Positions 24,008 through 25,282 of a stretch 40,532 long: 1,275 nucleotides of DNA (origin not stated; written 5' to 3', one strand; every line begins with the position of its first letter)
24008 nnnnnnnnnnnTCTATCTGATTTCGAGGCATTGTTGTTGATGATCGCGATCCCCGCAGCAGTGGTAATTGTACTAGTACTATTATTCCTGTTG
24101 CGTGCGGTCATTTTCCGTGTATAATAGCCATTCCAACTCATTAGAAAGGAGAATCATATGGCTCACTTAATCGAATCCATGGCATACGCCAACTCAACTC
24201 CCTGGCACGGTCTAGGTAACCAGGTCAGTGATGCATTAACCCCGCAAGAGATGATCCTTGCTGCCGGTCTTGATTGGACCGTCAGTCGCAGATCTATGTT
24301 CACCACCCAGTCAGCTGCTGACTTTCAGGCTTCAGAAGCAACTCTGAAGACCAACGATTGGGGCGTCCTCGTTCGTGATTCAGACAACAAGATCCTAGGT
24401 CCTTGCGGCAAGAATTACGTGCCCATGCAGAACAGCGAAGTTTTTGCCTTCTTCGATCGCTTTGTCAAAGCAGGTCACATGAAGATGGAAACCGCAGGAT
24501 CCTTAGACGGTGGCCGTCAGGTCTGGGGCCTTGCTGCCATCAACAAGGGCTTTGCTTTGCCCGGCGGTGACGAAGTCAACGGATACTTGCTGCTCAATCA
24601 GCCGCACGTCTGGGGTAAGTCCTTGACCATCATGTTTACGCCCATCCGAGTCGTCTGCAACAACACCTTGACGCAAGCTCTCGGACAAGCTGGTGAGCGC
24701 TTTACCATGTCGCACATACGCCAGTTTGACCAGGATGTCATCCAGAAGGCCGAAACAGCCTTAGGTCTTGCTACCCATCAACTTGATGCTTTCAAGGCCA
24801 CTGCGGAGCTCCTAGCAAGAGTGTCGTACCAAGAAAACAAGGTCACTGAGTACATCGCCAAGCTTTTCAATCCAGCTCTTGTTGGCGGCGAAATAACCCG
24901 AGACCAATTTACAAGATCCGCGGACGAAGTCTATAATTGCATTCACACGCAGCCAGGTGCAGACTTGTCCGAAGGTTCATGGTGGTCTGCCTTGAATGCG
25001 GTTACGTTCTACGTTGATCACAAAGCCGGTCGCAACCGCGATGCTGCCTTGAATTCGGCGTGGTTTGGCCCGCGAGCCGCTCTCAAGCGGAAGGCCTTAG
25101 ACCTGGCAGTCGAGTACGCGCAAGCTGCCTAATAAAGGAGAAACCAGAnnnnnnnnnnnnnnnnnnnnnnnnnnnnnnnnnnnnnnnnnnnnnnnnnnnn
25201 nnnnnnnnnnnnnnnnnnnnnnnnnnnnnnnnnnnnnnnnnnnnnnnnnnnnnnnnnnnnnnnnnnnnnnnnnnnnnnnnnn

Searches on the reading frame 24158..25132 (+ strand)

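Call 13: search_protein_families(library=phrogs, proteins=[window:24158-25132:+], max_evalue=0.00001)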
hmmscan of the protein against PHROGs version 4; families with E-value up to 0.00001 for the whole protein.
window:24158-25132:+ (324 aa): 1 family
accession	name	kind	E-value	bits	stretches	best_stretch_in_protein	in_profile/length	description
phrog_1221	-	unknown function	5e-64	217.6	1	6-304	21-323/355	-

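Call 58: search_protein_families(library=pfam, proteins=[window:24158-25132:+], max_evalue=0.01)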
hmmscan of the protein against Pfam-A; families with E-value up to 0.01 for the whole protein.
window:24158-25132:+ (324 aa): 1 family
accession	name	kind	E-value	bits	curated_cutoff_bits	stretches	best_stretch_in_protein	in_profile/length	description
PF06067.16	DUF932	-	5.3e-40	138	23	1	81-300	3-225/227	Domain of unknown function (DUF932)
